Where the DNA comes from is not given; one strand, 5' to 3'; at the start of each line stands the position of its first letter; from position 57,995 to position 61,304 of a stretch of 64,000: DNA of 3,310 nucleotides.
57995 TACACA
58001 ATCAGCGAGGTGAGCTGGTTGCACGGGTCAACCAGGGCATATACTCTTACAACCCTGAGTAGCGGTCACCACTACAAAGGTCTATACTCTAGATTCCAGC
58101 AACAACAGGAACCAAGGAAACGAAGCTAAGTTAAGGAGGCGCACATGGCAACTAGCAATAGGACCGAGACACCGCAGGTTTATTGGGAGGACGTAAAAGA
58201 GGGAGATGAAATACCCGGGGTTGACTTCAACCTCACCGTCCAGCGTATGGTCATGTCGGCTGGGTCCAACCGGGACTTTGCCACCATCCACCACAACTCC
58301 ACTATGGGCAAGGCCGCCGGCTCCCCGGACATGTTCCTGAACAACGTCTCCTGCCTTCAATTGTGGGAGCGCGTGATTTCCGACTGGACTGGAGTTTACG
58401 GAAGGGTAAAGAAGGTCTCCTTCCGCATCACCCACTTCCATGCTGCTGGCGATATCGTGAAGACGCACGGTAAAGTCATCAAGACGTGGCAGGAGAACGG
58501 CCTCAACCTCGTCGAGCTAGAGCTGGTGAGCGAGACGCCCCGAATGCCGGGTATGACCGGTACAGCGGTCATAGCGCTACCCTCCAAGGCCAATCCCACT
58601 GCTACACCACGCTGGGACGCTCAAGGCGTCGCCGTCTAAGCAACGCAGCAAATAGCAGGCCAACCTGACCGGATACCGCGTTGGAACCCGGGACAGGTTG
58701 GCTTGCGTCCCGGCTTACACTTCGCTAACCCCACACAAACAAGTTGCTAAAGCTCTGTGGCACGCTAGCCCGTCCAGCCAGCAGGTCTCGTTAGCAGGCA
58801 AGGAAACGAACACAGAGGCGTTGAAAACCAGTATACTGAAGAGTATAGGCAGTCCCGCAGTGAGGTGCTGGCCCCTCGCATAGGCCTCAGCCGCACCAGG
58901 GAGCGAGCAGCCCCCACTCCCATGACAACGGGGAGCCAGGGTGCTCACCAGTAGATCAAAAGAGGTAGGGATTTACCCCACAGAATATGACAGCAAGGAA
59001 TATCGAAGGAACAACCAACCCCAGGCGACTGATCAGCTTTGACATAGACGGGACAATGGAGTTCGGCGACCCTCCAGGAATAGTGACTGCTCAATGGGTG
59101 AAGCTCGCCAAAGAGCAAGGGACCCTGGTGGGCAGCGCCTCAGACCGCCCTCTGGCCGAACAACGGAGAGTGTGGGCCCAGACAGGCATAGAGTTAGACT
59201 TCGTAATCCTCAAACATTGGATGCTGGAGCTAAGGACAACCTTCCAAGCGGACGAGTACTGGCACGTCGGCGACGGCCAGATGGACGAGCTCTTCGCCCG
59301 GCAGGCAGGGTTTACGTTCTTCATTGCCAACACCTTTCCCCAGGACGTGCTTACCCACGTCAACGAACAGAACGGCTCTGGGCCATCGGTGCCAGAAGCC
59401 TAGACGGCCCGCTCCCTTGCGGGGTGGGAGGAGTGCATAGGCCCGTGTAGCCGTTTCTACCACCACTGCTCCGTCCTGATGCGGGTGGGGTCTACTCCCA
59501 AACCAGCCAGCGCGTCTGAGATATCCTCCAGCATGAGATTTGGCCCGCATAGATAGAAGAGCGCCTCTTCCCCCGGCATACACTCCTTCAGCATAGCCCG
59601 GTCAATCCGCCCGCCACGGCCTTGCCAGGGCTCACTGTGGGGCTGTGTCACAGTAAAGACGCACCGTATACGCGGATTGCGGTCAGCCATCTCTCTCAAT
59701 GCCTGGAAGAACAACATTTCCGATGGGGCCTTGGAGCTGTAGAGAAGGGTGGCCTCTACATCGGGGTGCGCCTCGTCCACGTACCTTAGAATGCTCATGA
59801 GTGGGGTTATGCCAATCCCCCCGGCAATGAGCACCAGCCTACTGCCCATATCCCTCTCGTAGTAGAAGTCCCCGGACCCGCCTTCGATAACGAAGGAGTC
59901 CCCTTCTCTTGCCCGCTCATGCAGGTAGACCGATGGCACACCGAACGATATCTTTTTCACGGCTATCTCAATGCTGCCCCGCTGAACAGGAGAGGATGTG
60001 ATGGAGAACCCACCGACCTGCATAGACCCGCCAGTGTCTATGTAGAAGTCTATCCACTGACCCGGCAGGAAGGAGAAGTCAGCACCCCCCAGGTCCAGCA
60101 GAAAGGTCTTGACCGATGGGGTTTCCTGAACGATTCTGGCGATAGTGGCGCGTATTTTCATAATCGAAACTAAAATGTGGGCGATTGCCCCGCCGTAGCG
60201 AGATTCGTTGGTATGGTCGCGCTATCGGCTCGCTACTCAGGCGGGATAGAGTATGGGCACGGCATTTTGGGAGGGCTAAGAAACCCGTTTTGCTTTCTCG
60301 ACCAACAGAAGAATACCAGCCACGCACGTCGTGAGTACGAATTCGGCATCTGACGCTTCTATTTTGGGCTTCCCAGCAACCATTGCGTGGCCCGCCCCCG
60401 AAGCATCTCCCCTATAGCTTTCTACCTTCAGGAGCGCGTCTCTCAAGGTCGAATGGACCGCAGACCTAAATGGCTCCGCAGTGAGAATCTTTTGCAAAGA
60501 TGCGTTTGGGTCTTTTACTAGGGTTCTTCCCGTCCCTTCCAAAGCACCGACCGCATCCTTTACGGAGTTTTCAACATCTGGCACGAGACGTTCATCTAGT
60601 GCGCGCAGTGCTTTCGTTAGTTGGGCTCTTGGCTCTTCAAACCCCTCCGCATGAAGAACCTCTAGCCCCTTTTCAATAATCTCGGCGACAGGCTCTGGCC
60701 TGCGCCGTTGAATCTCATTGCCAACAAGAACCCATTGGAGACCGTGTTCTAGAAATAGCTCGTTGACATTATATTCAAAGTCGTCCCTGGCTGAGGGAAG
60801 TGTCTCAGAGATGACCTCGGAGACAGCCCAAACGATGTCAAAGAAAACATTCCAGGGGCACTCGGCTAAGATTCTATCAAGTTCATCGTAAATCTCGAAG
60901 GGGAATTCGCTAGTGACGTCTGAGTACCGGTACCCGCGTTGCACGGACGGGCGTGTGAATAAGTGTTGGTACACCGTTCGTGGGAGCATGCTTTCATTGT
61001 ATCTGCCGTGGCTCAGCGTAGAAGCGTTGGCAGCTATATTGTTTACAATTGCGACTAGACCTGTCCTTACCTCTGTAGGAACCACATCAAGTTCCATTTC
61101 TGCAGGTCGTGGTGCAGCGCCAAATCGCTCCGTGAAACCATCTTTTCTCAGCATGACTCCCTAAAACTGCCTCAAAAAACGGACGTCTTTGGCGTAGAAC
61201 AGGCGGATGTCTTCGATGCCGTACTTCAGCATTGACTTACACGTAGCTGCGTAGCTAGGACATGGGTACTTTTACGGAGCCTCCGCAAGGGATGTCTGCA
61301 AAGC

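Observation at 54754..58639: Five tandem non-catalytic hot-dog paralogues followed by one catalytic MaoC subunit: a possible hydratase with interchangeable specificity subunits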

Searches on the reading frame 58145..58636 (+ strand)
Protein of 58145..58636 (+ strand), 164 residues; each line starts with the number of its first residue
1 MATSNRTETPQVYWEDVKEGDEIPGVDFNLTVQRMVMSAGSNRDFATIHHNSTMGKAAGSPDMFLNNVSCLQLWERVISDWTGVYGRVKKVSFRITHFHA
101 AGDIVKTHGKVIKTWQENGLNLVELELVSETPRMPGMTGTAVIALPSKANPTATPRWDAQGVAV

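Call 3: search_protein_families(library=pfam, proteins=[window:58145-58636:+], max_evalue=1)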
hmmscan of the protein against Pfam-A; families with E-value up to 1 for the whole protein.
window:58145-58636:+ (164 aa): 0 families

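Call 4: search_protein_families(library=ncbifam, proteins=[window:58145-58636:+], max_evalue=1)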
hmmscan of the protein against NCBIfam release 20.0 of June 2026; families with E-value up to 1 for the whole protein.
window:58145-58636:+ (164 aa): 2 families
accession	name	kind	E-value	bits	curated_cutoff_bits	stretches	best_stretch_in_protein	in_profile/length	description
NF010246.0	PRK13693.1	equivalog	3.7e-07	30.2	203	1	14-98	6-90/142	(3R)-hydroxyacyl-ACP dehydratase subunit HadB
NF040620.1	fused_HadA_HadB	exception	1e-06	28.4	350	1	5-99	187-281/329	fused (3R)-hydroxyacyl-ACP dehydratase subunits HadA/HadB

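Call 11: find_homologous_proteins(query=window:58145-58636:+, max_evalue=0.001)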
Query window:58145-58636:+ (164 aa): 77 proteins with E <= 0.001 among 90 candidates.
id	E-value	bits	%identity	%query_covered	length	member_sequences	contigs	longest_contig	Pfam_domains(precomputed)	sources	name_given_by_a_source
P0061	1.6e-93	329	88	100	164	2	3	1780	-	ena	-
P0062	8.6e-87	307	86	94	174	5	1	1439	-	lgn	-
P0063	1.6e-86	306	87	94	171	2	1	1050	-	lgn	-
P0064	1.7e-85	303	82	100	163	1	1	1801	-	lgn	-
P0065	2.1e-84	299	84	94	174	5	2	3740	-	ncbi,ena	ncbi:MAG: acyl dehydratase [Chloroflexota bacterium]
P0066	9.2e-83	294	76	100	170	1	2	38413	-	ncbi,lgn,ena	-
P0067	5.6e-82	291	79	97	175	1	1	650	-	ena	-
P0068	5.1e-79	282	77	94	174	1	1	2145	-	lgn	-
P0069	2.2e-75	270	77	100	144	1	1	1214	-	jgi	jgi:hypothetical protein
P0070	4.5e-74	266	75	96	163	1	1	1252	-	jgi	-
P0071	9.7e-74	264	74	96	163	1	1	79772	-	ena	-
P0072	2.0e-73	263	75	87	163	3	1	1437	-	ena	-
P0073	7.0e-73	262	74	91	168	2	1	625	-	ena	-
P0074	6.5e-68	246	66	95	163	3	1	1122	-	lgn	-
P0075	7.0e-65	236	64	95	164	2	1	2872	-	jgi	jgi:hypothetical protein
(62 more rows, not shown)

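Call 13: find_related_loci(query=A2, collection=genome_contigs, flank=10000)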
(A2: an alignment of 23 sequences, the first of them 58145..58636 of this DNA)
Query A2 (164 aa) in genome_contigs; peptide patterns used: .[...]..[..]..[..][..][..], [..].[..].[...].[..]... (x = any residue, [..] = any of these).
231 stretches matched a pattern; 215 encode a relative of the query (tblastn E <= 1e-3); the best 80 are kept; 80 distinct loci.
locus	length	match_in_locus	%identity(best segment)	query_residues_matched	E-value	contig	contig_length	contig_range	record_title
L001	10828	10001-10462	85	11-164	5e-90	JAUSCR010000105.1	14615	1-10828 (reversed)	MAG: Dehalococcoidia bacterium isolate E14_concoct.bin.151_sub E14_k141_1491682, whole genome shotgun sequence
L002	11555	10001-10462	62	10-163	2e-65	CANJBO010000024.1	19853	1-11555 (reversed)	MAG: Chloroflexi bacterium isolate RH-23may17-1238 genome assembly, contig: RH-23may17-C20063, whole genome shotgun sequ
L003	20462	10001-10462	58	10-163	3e-63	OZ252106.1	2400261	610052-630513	MAG: Dehalococcoidia bacterium isolate d31d8665-159d-4565-9351-53eb1ee4eaf8 genome assembly, chromosome: 1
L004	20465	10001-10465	61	10-163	4e-63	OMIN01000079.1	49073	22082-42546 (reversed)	Betaproteobacteria bacterium isolate AM_0616 genome assembly, contig: AM_0616_79, whole genome shotgun sequence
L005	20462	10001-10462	59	10-163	4e-62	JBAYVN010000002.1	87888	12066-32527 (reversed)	MAG: Dehalococcoidia bacterium isolate SO_2016_LW3_60 scaffold00389_LW162_2016, whole genome shotgun sequence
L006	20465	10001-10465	60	10-163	5e-62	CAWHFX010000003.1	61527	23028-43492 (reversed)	MAG: uncultured beta proteobacterium isolate MFD00392.bin.2.59 genome assembly, contig: contig_14308, whole genome shotg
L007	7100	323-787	59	10-163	3e-61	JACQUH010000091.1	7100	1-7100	MAG: Chloroflexi bacterium isolate NC_groundwater_1432_Ag_S-0.65um_63_32 S_p65_S5_coassembly_k141_1546894, whole genome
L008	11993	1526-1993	59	9-163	4e-61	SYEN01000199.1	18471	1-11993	MAG: Burkholderiales bacterium isolate F1-60-MAGs044 F1-60__c237637, whole genome shotgun sequence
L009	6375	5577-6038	58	10-163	4e-60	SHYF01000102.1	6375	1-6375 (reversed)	MAG: Dehalococcoidia bacterium isolate Baikal-deep-G112 BACOMB-C56422, whole genome shotgun sequence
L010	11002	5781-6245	60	7-161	2e-59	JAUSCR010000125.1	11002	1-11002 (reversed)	MAG: Dehalococcoidia bacterium isolate E14_concoct.bin.151_sub E14_k141_1295782, whole genome shotgun sequence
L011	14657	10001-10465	56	10-163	2e-59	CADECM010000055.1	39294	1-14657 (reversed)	MAG: uncultured beta proteobacterium isolate Betaproteobacteria sp. RBC024 genome assembly, contig: MAG024_55, whole gen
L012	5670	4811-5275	56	10-163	5e-59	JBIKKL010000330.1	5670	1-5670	MAG: Burkholderiales bacterium isolate ME2014-07-24_3300043772_group5_bin326 Rohwer_bin2396_scaffold_29074_c1, whole gen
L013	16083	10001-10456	60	3-148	9e-59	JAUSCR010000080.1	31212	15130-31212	MAG: Dehalococcoidia bacterium isolate E14_concoct.bin.151_sub E14_k141_1001879, whole genome shotgun sequence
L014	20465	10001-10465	57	10-163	3e-58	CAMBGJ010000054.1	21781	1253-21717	MAG: Bordetella parapertussis isolate TH-11nov19-54 genome assembly, contig: TH-11nov19-C5947, whole genome shotgun sequ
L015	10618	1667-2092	49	9-148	5e-41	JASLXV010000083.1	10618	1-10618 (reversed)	MAG: Dehalococcoidia bacterium isolate ETNP2_MAG_30 c_000001526429, whole genome shotgun sequence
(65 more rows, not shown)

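Call 16: find_encoding_contigs(protein=P0071, flank=10000, max_places=2)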
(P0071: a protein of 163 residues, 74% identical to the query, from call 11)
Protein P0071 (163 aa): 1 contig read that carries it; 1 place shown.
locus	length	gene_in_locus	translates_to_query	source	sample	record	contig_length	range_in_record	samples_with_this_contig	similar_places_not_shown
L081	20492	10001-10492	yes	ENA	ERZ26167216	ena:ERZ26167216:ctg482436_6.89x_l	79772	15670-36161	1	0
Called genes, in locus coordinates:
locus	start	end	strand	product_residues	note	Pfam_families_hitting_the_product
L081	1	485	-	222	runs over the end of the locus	PF02254:TrkA_N, PF02558:ApbA (faint), PF03807:F420_oxidored (faint), PF02080:TrkA_C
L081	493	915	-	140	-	PF01262:AlaDh_PNT_C (faint), PF03721:UDPG_MGDP_dh_N (weak), PF02254:TrkA_N, PF02737:3HCDH_N (faint), PF03435:Sacchrp_dh_NADP (faint), PF03807:F420_oxidored (weak)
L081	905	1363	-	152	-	PF00582:Usp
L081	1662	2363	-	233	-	PF02254:TrkA_N, PF02080:TrkA_C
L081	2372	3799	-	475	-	PF02386:TrkH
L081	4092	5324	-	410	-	PF02771:Acyl-CoA_dh_N, PF02770:Acyl-CoA_dh_M, PF00441:Acyl-CoA_dh_1 (weak)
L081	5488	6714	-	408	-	PF02771:Acyl-CoA_dh_N, PF02770:Acyl-CoA_dh_M, PF00441:Acyl-CoA_dh_1 (weak)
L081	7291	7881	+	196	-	PF13452:FAS1_DH_region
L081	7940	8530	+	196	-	PF13452:FAS1_DH_region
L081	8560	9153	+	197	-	PF13452:FAS1_DH_region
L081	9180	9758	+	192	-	PF13452:FAS1_DH_region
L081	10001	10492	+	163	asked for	-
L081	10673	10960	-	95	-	PF02686:GatC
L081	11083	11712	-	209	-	PF00625:Guanylate_kin, PF13671:AAA_33 (weak)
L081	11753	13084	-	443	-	PF00275:EPSP_synthase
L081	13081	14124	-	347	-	PF03807:F420_oxidored (weak), PF02153:PDH_N, PF20463:PDH_C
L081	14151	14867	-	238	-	PF02163:Peptidase_M50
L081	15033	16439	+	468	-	PF05977:MFS_3, PF07690:MFS_1, PF13347:MFS_2 (weak), PF07690:MFS_1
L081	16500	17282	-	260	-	-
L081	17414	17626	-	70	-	-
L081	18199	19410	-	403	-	PF00872:Transposase_mut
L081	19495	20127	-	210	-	-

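Call 19: find_encoding_contigs(protein=P0066, flank=10000, max_places=2)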
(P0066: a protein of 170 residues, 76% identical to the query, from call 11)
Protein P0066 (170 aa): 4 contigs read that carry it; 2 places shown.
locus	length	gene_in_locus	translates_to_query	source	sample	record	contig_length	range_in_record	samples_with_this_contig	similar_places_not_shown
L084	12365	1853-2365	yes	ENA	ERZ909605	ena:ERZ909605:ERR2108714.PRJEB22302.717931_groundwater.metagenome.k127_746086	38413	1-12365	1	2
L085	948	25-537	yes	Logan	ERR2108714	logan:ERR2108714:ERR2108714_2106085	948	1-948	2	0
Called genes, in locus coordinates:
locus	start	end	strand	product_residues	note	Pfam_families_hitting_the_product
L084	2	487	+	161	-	?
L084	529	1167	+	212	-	PF13452:FAS1_DH_region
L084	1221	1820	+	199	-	PF13452:FAS1_DH_region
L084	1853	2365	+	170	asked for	-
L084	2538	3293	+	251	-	PF01026:TatD_DNase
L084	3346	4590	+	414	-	PF02771:Acyl-CoA_dh_N, PF02770:Acyl-CoA_dh_M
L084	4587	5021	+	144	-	-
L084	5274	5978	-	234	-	PF00970:FAD_binding_6, PF08030:NAD_binding_6 (faint), PF00175:NAD_binding_1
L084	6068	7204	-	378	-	PF02771:Acyl-CoA_dh_N, PF02770:Acyl-CoA_dh_M, PF00441:Acyl-CoA_dh_1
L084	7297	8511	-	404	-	PF00441:Acyl-CoA_dh_1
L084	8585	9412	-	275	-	PF02771:Acyl-CoA_dh_N, PF02770:Acyl-CoA_dh_M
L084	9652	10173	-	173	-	PF01288:HPPK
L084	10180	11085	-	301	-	PF00809:Pterin_bind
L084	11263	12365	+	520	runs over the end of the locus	PF01039:Carboxyl_trans, PF03255:ACCA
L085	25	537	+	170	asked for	-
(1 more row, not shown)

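Call 24: search_solved_structures(query=A2, max_evalue=1, show_alignments=3)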
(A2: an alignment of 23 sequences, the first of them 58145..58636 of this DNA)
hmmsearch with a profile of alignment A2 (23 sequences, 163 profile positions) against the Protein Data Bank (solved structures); distinct sequences matched with E-value up to 1: 8.
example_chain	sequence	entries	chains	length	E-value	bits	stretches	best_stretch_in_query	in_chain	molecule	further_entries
4wnb_B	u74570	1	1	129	2.3e-11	46.7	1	34-112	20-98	Hydratase ChsH1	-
4w78_B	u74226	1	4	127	2.4e-11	46.7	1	34-112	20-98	Hydratase ChsH2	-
4v12_A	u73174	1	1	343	1.9e-06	30.8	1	7-132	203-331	MAOC LIKE DOMAIN PROTEIN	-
5zy8_B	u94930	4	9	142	6.7e-06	29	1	13-97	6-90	3-hydroxyacyl-ACP dehydratase | (3R)-hydroxyacyl-ACP dehydratase subunit HadB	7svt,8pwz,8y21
4rlj_B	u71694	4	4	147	6.9e-06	28.9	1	13-97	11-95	(3R)-hydroxyacyl-ACP dehydratase subunit HadB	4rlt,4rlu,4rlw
4rv2_B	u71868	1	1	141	1.5e-05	27.9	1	13-141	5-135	MaoC family protein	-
5i7n_A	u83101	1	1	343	3.2e-05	26.8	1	12-113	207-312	MaoC-like dehydratase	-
9qpc_A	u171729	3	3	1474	0.28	14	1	76-134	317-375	DNA polymerase III PolC-type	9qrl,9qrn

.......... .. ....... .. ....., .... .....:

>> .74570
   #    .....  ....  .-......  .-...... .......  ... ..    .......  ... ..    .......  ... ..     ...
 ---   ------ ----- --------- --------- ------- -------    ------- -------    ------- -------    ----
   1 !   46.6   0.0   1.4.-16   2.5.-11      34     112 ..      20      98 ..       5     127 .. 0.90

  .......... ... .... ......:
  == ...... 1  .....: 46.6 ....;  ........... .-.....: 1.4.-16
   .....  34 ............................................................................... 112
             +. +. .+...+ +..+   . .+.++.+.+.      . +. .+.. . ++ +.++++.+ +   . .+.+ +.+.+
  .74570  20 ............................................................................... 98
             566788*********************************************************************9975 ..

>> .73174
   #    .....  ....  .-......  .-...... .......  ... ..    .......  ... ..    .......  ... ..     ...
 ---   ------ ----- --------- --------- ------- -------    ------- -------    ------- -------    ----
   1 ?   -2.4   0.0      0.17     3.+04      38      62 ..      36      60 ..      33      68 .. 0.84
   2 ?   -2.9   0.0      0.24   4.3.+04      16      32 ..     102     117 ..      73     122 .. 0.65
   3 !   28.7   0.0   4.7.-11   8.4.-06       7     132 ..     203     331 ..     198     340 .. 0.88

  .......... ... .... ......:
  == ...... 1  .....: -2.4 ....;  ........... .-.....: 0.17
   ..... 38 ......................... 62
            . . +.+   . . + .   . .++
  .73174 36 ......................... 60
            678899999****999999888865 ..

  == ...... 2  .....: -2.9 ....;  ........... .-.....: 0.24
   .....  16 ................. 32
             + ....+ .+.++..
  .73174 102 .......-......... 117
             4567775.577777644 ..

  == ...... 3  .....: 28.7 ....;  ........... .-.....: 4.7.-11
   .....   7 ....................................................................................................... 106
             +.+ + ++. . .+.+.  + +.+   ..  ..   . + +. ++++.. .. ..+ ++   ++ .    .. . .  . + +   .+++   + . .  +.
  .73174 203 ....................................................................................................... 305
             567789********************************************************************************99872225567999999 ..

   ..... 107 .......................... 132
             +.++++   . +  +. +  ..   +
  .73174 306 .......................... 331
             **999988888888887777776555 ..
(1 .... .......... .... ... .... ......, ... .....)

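Call 34: find_related_loci(query=window:58145-58636:+, collection=metagenome_contigs, flank=8000)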
Query window:58145-58636:+ (164 aa) in metagenome_contigs; peptide patterns used: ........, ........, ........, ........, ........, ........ (x = any residue, [..] = any of these).
195 stretches matched a pattern; 19 encode a relative of the query (tblastn E <= 1e-3); 19 distinct loci.
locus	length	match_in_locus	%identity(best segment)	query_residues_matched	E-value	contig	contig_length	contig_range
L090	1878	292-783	90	1-164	1e-108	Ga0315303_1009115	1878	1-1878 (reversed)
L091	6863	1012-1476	92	10-164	2e-97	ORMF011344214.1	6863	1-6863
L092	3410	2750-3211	89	11-164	1e-95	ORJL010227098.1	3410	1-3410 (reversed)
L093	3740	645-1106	84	11-164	2e-90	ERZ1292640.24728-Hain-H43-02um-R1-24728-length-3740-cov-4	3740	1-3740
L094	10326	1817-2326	76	1-164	4e-89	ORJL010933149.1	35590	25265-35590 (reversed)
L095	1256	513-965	74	7-157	1e-84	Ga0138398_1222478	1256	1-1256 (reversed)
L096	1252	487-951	75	8-164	7e-85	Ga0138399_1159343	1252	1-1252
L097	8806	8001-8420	34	11-149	2e-25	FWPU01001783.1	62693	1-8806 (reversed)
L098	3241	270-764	33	11-160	1e-24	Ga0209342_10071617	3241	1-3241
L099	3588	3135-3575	35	4-149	2e-24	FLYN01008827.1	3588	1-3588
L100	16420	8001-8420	34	11-149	2e-23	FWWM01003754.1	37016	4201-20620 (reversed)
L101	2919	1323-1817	33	11-160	2e-23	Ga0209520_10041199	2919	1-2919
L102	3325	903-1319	34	11-148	1e-22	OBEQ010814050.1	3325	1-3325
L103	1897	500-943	30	3-149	2e-20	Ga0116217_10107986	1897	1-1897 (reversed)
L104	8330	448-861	26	11-147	7e-18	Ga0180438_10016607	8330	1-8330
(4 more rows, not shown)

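Call 67: search_protein_families(library=pfam, proteins=[L001:6372-7001:+, L081:4092-5321:-, L081:5488-6711:-, L084:3346-4587:+, L084:4587-5018:+], max_evalue=0.01)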
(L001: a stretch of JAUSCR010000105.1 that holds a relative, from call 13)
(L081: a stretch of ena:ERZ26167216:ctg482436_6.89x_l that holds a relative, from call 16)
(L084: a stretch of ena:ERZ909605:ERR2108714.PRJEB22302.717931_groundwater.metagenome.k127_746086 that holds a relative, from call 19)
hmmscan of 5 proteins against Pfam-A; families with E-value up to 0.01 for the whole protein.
L001:6372-7001:+ (210 aa): 1 family
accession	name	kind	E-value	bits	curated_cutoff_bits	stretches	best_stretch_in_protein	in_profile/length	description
PF13452.11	FAS1_DH_region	-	8.2e-15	55.5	22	1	32-194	3-131/132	FAS1-like, dehydratase domain region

L081:4092-5321:- (409 aa): 3 families
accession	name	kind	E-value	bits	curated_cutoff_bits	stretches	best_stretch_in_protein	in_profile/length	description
PF02771.21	Acyl-CoA_dh_N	-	5e-17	62.7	22.9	1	7-121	1-113/113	Acyl-CoA dehydrogenase, N-terminal domain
PF02770.24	Acyl-CoA_dh_M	-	1.9e-10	41.2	33.3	1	128-203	4-79/97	Acyl-CoA dehydrogenase, middle domain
PF00441.29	Acyl-CoA_dh_1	-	1.1e-05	26.1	22.4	1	231-384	2-149/150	Acyl-CoA dehydrogenase, C-terminal domain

L081:5488-6711:- (407 aa): 3 families
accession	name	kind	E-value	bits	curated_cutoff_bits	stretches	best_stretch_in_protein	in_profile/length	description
PF02771.21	Acyl-CoA_dh_N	-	1.7e-18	67.4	22.9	1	7-122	1-113/113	Acyl-CoA dehydrogenase, N-terminal domain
PF02770.24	Acyl-CoA_dh_M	-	9.9e-08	32.5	33.3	1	129-205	4-78/97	Acyl-CoA dehydrogenase, middle domain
PF00441.29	Acyl-CoA_dh_1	-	1.5e-05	25.6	22.4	1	234-387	2-149/150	Acyl-CoA dehydrogenase, C-terminal domain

L084:3346-4587:+ (414 aa): 3 families
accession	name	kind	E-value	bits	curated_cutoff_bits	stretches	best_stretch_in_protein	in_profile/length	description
PF02771.21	Acyl-CoA_dh_N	-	9.8e-17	61.8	22.9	1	8-123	1-113/113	Acyl-CoA dehydrogenase, N-terminal domain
PF02770.24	Acyl-CoA_dh_M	-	9.3e-10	39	33.3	1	130-215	4-87/97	Acyl-CoA dehydrogenase, middle domain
PF00441.29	Acyl-CoA_dh_1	-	0.0013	19.3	22.4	1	235-388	2-149/150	Acyl-CoA dehydrogenase, C-terminal domain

L084:4587-5018:+ (144 aa): 1 family
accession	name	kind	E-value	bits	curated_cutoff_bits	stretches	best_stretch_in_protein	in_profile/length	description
PF23439.1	DUF7124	-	0.00084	19.9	27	1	49-125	19-99/111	Domain of unknown function (DUF7124)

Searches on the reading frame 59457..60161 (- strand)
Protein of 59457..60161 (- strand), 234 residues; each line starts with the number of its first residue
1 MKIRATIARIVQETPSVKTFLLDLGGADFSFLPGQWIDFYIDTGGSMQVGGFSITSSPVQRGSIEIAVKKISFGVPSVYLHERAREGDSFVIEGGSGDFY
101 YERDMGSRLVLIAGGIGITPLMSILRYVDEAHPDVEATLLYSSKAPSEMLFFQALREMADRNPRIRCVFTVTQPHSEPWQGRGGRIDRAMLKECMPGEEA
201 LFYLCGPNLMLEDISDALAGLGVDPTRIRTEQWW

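Call 9: search_protein_families(library=pfam, proteins=[window:59457-60161:-], max_evalue=0.001)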
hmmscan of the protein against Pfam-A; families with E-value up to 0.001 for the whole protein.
window:59457-60161:- (234 aa): 3 families
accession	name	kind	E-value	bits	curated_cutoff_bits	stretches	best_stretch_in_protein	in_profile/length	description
PF00175.26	NAD_binding_1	-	2.1e-18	67.4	22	1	111-215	1-108/109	Oxidoreductase NAD-binding domain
PF00970.30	FAD_binding_6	-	6e-08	33.4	21.1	1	9-101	6-99/99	Oxidoreductase FAD-binding domain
PF08030.17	NAD_binding_6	-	2.6e-05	24.8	22.2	0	108-164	3-65/156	Ferric reductase NAD binding domain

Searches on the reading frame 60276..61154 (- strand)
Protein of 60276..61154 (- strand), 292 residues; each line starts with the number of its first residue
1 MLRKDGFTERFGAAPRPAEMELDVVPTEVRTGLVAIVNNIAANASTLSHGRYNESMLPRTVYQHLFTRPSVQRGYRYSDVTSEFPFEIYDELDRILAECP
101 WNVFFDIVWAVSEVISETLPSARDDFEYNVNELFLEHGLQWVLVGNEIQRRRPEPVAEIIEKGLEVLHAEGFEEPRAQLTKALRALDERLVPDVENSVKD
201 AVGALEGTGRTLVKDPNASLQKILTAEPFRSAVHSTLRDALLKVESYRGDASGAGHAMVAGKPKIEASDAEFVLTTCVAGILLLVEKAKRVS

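Call 9: search_protein_families(library=pfam, proteins=[window:60276-61154:-], max_evalue=0.001)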
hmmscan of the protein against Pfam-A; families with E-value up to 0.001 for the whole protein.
window:60276-61154:- (292 aa): 1 family
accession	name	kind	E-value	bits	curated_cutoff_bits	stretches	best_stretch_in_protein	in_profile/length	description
PF18863.6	AbiJ_NTD4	-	5.6e-10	40.3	34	1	6-163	2-149/152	AbiJ N-terminal domain 4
